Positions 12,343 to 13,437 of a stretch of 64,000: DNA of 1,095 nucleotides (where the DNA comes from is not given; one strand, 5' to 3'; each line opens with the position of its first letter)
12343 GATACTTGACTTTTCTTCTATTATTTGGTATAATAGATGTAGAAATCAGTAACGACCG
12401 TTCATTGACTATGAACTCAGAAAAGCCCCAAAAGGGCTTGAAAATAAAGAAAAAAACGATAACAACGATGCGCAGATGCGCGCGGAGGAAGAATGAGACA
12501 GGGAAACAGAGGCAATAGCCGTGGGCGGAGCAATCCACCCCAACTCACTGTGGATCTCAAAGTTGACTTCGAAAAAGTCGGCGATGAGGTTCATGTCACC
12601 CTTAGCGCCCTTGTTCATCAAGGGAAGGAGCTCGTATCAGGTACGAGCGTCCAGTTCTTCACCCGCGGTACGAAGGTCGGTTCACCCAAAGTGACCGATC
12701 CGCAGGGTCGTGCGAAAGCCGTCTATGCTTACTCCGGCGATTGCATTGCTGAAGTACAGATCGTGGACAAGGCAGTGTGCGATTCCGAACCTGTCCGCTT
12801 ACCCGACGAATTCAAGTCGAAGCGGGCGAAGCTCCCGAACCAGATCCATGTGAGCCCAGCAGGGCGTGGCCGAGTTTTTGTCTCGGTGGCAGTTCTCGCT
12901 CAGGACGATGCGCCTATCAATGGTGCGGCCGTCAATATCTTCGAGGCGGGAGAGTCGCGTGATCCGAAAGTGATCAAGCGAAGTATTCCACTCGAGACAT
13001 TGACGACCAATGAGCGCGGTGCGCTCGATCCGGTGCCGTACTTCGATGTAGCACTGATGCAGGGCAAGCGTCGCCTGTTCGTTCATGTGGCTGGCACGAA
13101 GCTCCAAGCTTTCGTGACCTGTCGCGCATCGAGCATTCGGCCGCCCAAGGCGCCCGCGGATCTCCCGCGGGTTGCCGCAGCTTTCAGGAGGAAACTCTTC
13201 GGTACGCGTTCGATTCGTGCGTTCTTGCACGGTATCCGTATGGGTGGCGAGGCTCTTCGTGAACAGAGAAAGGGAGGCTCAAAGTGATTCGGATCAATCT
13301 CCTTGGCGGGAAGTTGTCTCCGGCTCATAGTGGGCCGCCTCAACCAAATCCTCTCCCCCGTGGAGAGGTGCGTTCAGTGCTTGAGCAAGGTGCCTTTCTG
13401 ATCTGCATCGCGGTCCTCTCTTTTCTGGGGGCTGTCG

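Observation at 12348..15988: GC-rich three-gene operon of unknown membrane-associated proteins driven by a perfect consensus promoter, divergent from the ncRNA candidate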

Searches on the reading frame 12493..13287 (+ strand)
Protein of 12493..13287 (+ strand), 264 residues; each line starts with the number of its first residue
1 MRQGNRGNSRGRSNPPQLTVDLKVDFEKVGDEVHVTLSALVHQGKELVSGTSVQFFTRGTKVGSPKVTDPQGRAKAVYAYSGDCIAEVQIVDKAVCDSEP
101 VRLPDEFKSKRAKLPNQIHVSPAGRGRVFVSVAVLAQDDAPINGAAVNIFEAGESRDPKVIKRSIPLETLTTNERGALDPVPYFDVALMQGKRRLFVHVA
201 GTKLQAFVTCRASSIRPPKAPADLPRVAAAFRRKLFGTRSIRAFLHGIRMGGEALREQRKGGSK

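Call 7: search_protein_families(library=pfam, proteins=[window:12493-13287:+], max_evalue=1)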
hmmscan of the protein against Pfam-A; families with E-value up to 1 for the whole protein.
window:12493-13287:+ (264 aa): 1 family
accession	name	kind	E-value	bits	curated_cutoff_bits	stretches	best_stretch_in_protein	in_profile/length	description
PF02369.22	Big_1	-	0.092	13.3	34.9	0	36-76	20-64/93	Bacterial Ig-like domain (group 1)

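Call 15: find_homologous_proteins(query=window:12493-13287:+, max_evalue=0.01)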
Query window:12493-13287:+ (264 aa): 4 proteins with E <= 0.01 among 2115 candidates.
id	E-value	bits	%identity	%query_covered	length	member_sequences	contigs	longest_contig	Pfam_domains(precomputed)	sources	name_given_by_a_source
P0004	1.0e-169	580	100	100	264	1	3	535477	-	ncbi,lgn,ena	ncbi:MAG: hypothetical protein AAB367_01360 [Patescibacteria group bacterium]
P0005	3.5e-60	222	55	79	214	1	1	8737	-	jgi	jgi:hypothetical protein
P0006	2.3e-50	190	54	67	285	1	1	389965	-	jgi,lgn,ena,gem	-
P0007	1.5e-19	89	43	43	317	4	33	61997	-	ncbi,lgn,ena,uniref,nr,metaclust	ncbi:MAG: hypothetical protein A3F26_03410 [Candidatus Ryanbacteria bacterium RIFCSPHIGHO2_12_FULL_4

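Call 17: find_encoding_contigs(protein=P0006, flank=10000, max_places=3)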
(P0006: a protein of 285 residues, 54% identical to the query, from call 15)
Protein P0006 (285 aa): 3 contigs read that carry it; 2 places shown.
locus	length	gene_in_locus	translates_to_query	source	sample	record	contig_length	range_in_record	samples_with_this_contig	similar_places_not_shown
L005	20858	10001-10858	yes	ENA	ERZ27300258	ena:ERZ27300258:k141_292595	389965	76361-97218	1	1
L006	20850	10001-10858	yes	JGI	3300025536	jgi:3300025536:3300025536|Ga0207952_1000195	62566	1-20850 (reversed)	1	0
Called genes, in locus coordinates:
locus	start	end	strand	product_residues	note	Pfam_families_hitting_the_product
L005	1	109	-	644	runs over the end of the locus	PF00580:UvrD-helicase, PF13245:AAA_19, PF13604:AAA_30 (faint), PF01443:Viral_helicase1 (faint), PF13087:AAA_12 (faint), PF13361:UvrD_C, PF13538:UvrD_C_2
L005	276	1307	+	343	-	PF23446:LysM1_NFP_LYK (faint), PF23473:LysM3_LYK4_5 (weak), PF01476:LysM, PF01551:Peptidase_M23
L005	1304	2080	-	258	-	PF01569:PAP2, PF22778:VCPO_2nd (faint)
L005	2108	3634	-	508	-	PF05362:Lon_C (weak), PF13541:ChlI, PF00493:MCM, PF05496:RuvB_N (faint), PF00158:Sigma54_activat (faint), PF01078:Mg_chelatase, PF07728:AAA_5, PF13335:Mg_chelatase_C, +1 more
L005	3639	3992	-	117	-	PF01258:zf-dskA_traR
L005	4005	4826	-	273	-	-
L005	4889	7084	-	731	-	PF01138:RNase_PH, PF03725:RNase_PH_C, PF03726:PNPase (weak), PF01138:RNase_PH, PF00013:KH_1, PF22675:KH-I_KHDC4-BBP (faint), PF00575:S1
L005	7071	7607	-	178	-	PF01936:NYN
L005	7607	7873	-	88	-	PF00312:Ribosomal_S15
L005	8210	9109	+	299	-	PF02899:Phage_int_SAM_1, PF13495:Phage_int_SAM_4, PF00589:Phage_integrase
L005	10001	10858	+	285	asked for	-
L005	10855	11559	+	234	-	-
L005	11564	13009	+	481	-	-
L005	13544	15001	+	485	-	PF01743:PolyA_pol, PF12627:PolyA_pol_RNAbd, PF01966:HD, PF13735:tRNA_NucTran2_2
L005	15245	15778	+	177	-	-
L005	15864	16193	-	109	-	-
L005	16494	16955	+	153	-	-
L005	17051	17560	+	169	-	PF02021:UPF0102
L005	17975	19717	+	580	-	PF11617:Cu-binding_MopE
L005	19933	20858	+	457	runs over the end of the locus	PF11617:Cu-binding_MopE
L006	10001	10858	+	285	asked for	-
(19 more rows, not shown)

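Call 18: find_encoding_contigs(protein=P0007, flank=10000, max_places=4)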
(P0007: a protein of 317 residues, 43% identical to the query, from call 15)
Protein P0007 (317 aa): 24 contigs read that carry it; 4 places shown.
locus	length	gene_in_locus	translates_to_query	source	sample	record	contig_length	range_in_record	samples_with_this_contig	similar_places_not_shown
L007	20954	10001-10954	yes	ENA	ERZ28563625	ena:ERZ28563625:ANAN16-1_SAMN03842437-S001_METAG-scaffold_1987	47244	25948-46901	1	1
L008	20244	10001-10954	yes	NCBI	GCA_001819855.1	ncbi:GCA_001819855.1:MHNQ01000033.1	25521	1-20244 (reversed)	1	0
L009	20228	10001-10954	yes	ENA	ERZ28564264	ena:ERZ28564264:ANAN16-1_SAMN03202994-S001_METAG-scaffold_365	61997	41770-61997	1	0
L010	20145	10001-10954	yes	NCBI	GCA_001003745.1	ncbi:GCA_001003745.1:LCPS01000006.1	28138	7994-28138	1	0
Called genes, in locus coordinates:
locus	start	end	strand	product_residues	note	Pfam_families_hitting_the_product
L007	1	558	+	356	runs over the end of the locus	PF23473:LysM3_LYK4_5 (faint), PF01476:LysM, PF01551:Peptidase_M23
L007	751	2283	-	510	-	PF13541:ChlI, PF00493:MCM (weak), PF01078:Mg_chelatase, PF07728:AAA_5, PF13335:Mg_chelatase_C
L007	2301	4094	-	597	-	-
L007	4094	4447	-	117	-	PF01258:zf-dskA_traR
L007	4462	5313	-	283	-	-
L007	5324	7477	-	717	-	PF01138:RNase_PH, PF03725:RNase_PH_C, PF01138:RNase_PH, PF00013:KH_1, PF00575:S1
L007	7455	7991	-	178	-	PF01936:NYN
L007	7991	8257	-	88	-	PF00312:Ribosomal_S15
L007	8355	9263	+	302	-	PF02899:Phage_int_SAM_1, PF13495:Phage_int_SAM_4, PF00589:Phage_integrase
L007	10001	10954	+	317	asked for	-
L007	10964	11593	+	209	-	-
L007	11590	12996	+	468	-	-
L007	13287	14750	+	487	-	PF01743:PolyA_pol, PF12627:PolyA_pol_RNAbd, PF01966:HD, PF13735:tRNA_NucTran2_2 (weak)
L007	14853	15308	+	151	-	-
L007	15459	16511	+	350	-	-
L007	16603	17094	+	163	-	PF02021:UPF0102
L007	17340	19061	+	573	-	PF11617:Cu-binding_MopE (weak)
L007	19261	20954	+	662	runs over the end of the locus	-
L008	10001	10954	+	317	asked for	-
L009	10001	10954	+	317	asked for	-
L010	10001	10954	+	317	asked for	-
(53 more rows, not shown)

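Call 23: find_related_loci(query=A2, collection=genome_contigs, flank=6000)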
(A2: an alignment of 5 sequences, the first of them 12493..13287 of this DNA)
Query A2 (264 aa) in genome_contigs; peptide patterns used: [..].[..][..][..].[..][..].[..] (x = any residue, [..] = any of these).
37 stretches matched a pattern; 1 encode a relative of the query (tblastn E <= 1e-3); 1 distinct loci.
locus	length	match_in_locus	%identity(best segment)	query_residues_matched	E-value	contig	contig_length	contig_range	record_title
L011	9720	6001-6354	43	12-125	5e-25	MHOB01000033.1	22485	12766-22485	MAG: Candidatus Ryanbacteria bacterium RIFCSPLOWO2_12_FULL_47_9c rifcsplowo2_12_scaffold_2626, whole genome shotgun sequ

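Call 24: find_related_loci(query=A2, collection=metagenome_contigs, flank=6000)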
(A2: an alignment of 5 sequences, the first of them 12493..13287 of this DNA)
Query A2 (264 aa) in metagenome_contigs; peptide patterns used: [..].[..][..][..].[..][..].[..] (x = any residue, [..] = any of these).
40 stretches matched a pattern; 3 encode a relative of the query (tblastn E <= 1e-3); 3 distinct loci.
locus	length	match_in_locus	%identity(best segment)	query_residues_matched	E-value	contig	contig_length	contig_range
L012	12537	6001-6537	54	83-260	8e-56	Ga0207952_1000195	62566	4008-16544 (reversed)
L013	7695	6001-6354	43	12-125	2e-24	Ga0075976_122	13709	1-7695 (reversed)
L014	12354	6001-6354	43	12-125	2e-24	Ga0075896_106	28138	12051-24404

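Call 32: predict_structure(alignment_id=A5)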
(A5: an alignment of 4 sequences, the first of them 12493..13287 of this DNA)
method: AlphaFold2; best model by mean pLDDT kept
length: 264 residues; sequences in the alignment: 4
mean_pLDDT: 49.9   pTM: 0.38
mean pLDDT of the five models: 49.9, 44.3, 44.0, 42.0, 41.0
residues with pLDDT >= 90: 0; 70-90: 39; 50-70: 92; < 50: 133
segments of 3 or more residues with pLDDT < 50: 1-16, 57-63, 77-126, 187-189, 212-264
pLDDT, mean of each block of 10 residues (from residue 1): 34 44 58 57 58 49 49 49 47 36 37 31 43 65 80 62 75 76 54 72 69 36 28 25 27 40 40
secondary structure, 60 per line:
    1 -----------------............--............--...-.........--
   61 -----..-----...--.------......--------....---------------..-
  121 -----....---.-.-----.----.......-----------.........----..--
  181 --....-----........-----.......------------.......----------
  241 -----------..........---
elements in order: E18-29 E32-43 E46-48 E53-58 E73-75 E85-90 E99-102 E126-129 E146-152 E164-172 E183-186 E192-199 E205-211 H224-230 H252-261

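Call 34: search_protein_representatives(alignment_id=A5)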
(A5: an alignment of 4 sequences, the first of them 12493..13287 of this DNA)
Query: 4 sequences, 267 profile positions. Proteins with E-value up to 0.001 (for the whole library): 83; up to 1e-10: 8; up to 1e-30: 5. The best 83 are listed.
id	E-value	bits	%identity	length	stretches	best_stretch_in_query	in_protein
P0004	5.5e-132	455.5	-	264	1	8-266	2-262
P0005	9.6e-99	346.5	-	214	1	59-267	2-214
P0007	8.4e-98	343.4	-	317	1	1-254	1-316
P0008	3.7e-58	213.5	-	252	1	23-266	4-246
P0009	6.7e-37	143.8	-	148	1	117-261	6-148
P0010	2.3e-15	73.2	-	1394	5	54-84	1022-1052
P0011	2.5e-15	73.1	-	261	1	7-158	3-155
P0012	2.3e-13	66.6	-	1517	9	24-85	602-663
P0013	1.3e-10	57.6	-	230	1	18-124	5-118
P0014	1.5e-10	57.4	-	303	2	18-165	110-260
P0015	2.2e-10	56.9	-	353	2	25-114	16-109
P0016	7.2e-10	55.2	-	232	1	16-130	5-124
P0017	8.2e-10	55.0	-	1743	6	22-78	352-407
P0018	3.4e-09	53.0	-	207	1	31-160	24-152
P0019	5.9e-09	52.2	-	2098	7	42-80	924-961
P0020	7.8e-09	51.8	-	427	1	1-115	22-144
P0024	1.3e-08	51.0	-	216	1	24-208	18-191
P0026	2.9e-08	49.9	-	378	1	10-164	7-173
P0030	8.5e-08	48.4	-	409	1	33-166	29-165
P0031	1.2e-07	47.9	-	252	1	10-102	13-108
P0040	9.1e-07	45.0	-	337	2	22-89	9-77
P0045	4.7e-06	42.7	-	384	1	1-151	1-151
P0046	4.8e-06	42.6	-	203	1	30-156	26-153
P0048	6.0e-06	42.3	-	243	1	17-156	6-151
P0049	6.9e-06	42.1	-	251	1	12-181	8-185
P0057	3.4e-05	39.8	-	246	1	19-156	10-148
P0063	8.8e-05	38.5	-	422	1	16-115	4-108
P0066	1.4e-04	37.8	-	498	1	5-134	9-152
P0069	1.8e-04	37.4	-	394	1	16-217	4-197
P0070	1.9e-04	37.4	-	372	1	34-153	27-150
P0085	7.9e-04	35.4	-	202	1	27-155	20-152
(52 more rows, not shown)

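Call 39: search_protein_families(library=pfam, alignment_id=A6, max_evalue=0.01)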
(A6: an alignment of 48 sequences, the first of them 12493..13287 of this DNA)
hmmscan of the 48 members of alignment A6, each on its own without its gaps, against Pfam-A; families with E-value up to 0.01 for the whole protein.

A. member 1, window:12493-13287:+ (264 aa): 0 families

B. families by the number of members that match (of 48 scanned): 13 families
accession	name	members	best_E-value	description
PF02369.22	Big_1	24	1.3e-14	Bacterial Ig-like domain (group 1)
PF13620.12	CarboxypepD_reg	15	1.1e-06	Carboxypeptidase regulatory-like domain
PF17789.7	MG4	11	3.4e-07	Macroglobulin domain MG4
PF16640.11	Big_3_5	8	8.7e-06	Bacterial Ig-like domain (group 3)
PF09134.16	Invasin_D3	6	2e-06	Invasin, domain 3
PF11974.14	bMG3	3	2.1e-06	Bacterial alpha-2-macroglobulin MG3 domain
PF04234.18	CopC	3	0.00057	CopC domain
PF17210.9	SdrD_B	2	0.0042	SdrD B-like domain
PF14054.11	DUF4249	2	0.0067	Domain of unknown function (DUF4249)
PF17957.7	Big_7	1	0.003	Bacterial Ig domain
PF19077.6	Big_13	1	0.0031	Bacterial Ig-like domain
PF24487.1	NDC80_loop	1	0.0058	Kinetochore protein NDC80 loop region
PF17802.7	SpaA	1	0.0068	Prealbumin-like fold domain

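Call 40: search_protein_families(library=phrogs, alignment_id=A6, max_evalue=0.01)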
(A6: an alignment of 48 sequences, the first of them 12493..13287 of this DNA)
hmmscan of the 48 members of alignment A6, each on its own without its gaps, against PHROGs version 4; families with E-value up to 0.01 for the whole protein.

A. member 1, window:12493-13287:+ (264 aa): 0 families

B. families by the number of members that match (of 48 scanned): 3 families
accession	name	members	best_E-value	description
phrog_27694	-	1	0.00079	-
phrog_27570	-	1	0.0029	-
phrog_33716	-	1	0.0093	-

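Call 41: list_cluster_members(proteins=[P0013, P0020, P0026, P0045, P0069, P0066, P0031, P0049, P0024, P0011])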
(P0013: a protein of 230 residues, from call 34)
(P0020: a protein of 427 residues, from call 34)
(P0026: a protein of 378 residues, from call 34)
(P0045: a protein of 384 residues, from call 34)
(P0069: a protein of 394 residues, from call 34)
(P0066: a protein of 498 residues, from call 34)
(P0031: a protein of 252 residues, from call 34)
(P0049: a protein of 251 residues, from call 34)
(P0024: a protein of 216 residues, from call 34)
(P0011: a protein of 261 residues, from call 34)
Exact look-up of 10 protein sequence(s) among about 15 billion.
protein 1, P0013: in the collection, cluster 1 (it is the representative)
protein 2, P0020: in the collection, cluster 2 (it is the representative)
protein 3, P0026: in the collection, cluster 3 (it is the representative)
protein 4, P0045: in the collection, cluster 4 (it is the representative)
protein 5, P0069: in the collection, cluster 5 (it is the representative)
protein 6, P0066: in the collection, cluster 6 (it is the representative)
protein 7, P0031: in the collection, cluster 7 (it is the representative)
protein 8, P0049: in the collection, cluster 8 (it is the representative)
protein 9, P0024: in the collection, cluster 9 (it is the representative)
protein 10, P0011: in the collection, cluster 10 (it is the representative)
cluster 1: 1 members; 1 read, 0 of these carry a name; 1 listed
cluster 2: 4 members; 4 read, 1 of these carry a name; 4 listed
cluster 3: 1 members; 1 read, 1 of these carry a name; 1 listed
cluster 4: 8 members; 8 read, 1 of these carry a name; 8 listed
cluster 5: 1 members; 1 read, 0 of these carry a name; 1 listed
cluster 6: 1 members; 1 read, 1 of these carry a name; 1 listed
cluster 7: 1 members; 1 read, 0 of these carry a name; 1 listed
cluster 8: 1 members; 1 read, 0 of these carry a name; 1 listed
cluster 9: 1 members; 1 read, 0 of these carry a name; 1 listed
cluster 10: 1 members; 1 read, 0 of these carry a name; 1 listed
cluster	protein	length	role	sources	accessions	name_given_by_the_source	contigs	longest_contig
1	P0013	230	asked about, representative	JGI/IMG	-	-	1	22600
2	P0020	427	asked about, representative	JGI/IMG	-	-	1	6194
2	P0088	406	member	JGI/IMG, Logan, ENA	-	hypothetical protein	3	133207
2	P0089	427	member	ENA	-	-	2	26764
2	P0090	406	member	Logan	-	-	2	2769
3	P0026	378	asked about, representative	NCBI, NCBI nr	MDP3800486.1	MAG: hypothetical protein Q8Q90_03655 [bacterium] | hypothetical protein [bacterium]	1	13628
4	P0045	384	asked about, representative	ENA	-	-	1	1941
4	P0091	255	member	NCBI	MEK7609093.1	MAG: hypothetical protein AAB476_01275, partial [Patescibacteria group bacterium]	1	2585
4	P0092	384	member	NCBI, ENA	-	-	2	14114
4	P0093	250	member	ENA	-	-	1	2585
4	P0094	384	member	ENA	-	-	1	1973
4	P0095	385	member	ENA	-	-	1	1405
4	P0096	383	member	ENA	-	-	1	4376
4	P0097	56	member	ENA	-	-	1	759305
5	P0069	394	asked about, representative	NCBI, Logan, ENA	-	-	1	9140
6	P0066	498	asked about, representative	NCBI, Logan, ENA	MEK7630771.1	MAG: hypothetical protein AAB417_01960 [Patescibacteria group bacterium]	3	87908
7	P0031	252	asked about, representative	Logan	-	-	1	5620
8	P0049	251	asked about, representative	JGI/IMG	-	-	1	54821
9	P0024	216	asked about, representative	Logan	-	-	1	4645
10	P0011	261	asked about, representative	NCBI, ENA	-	-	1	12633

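Call 42: find_encoding_contigs(protein=P0066, flank=8000, max_places=2)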
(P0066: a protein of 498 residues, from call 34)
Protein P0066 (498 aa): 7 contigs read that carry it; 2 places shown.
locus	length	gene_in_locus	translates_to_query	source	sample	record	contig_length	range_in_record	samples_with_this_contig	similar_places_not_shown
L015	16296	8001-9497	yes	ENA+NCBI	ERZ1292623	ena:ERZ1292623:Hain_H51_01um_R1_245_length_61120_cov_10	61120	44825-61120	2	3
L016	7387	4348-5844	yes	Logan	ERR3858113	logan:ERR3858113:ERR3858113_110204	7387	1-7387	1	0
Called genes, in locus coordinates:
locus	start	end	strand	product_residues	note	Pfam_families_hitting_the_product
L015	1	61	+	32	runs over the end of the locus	-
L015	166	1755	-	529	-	PF05362:Lon_C (weak), PF13541:ChlI, PF00493:MCM, PF01078:Mg_chelatase, PF05496:RuvB_N (faint), PF07728:AAA_5, PF13335:Mg_chelatase_C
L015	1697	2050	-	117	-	PF01258:zf-dskA_traR (weak)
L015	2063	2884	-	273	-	-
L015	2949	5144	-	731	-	PF01138:RNase_PH, PF03725:RNase_PH_C, PF01138:RNase_PH, PF00013:KH_1, PF00575:S1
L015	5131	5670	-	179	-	PF01936:NYN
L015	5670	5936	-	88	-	PF00312:Ribosomal_S15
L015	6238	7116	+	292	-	PF02899:Phage_int_SAM_1, PF13495:Phage_int_SAM_4, PF00589:Phage_integrase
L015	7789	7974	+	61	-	-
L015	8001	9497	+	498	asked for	-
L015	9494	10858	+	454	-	-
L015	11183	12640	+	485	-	PF01743:PolyA_pol, PF12627:PolyA_pol_RNAbd, PF01966:HD, PF13735:tRNA_NucTran2_2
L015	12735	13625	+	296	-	-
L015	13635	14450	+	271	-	PF12762:DDE_Tnp_IS1595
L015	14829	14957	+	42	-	-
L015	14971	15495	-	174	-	-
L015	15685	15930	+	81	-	-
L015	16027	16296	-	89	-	?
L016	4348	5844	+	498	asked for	-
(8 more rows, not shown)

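Call 43: find_encoding_contigs(protein=P0049, flank=8000, max_places=2)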
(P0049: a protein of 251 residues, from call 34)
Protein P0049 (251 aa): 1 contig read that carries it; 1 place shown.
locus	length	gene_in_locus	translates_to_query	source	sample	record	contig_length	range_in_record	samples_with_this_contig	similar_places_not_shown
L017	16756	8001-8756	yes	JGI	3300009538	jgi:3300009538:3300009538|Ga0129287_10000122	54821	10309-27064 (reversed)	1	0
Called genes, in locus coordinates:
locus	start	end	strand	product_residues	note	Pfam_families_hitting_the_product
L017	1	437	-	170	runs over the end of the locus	PF03412:Peptidase_C39, PF13529:Peptidase_C39_2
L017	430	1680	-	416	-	PF02812:ELFV_dehydrog_N, PF00208:ELFV_dehydrog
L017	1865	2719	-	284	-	PF00300:His_Phos_1 (weak)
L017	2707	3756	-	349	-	PF03881:Fructosamin_kin (faint), PF01636:APH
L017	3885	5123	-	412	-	PF12704:MacB_PCD, PF02687:FtsX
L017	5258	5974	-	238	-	PF00005:ABC_tran, PF02463:SMC_N (faint), PF13304:AAA_21 (faint)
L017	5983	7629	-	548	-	PF00364:Biotin_lipoyl (faint), PF25919:BSH_CusB (faint), PF25917:BSH_RND (weak), PF25990:Beta-barrel_YknX, PF26002:Beta-barrel_AprE (weak), PF25967:RND-MFP_C (weak)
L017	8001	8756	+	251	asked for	-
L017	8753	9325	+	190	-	-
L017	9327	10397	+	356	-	-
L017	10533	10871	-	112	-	PF18895:T4SS_pilin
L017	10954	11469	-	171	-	PF18895:T4SS_pilin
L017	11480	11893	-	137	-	PF18895:T4SS_pilin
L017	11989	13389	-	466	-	PF01547:SBP_bac_1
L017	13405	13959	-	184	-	PF01135:PCMT (weak), PF01209:Ubie_methyltran, PF05175:MTS (weak), PF13847:Methyltransf_31, PF02390:Methyltransf_4 (weak), PF13649:Methyltransf_25, PF08241:Methyltransf_11, PF08242:Methyltransf_12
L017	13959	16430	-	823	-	PF00521:DNA_topoisoIV, PF03989:DNA_gyraseA_C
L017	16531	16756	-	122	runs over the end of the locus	-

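Call 44: find_encoding_contigs(protein=P0088, flank=7000, max_places=1)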
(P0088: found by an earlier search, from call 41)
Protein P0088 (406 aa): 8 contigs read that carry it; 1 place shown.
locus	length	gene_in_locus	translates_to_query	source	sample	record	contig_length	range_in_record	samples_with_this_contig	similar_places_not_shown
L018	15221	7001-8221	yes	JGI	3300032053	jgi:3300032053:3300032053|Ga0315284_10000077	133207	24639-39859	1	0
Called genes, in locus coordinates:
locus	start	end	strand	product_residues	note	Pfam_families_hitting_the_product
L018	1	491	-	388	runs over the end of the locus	-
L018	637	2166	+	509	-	PF00814:TsaD, PF22521:HypF_C_2 (weak)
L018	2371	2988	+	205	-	PF13367:PrsW-protease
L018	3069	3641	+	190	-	PF00011:HSP20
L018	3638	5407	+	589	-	PF12229:PG_binding_4, PF04294:VanW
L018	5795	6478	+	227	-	PF20803:PaaX_M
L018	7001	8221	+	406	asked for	-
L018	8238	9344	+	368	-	-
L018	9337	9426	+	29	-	-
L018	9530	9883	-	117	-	PF18895:T4SS_pilin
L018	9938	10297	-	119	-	PF05635:23S_rRNA_IVP, PF22296:bAvd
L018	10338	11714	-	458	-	PF04956:TrbC (weak), PF18895:T4SS_pilin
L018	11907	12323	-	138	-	PF18895:T4SS_pilin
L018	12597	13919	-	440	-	PF01547:SBP_bac_1, PF13416:SBP_bac_8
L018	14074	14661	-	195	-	PF01209:Ubie_methyltran, PF01135:PCMT (weak), PF05175:MTS, PF13489:Methyltransf_23, PF13847:Methyltransf_31, PF08241:Methyltransf_11, PF08242:Methyltransf_12, PF13649:Methyltransf_25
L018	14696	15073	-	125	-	PF05635:23S_rRNA_IVP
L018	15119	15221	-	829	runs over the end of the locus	PF00521:DNA_topoisoIV, PF03989:DNA_gyraseA_C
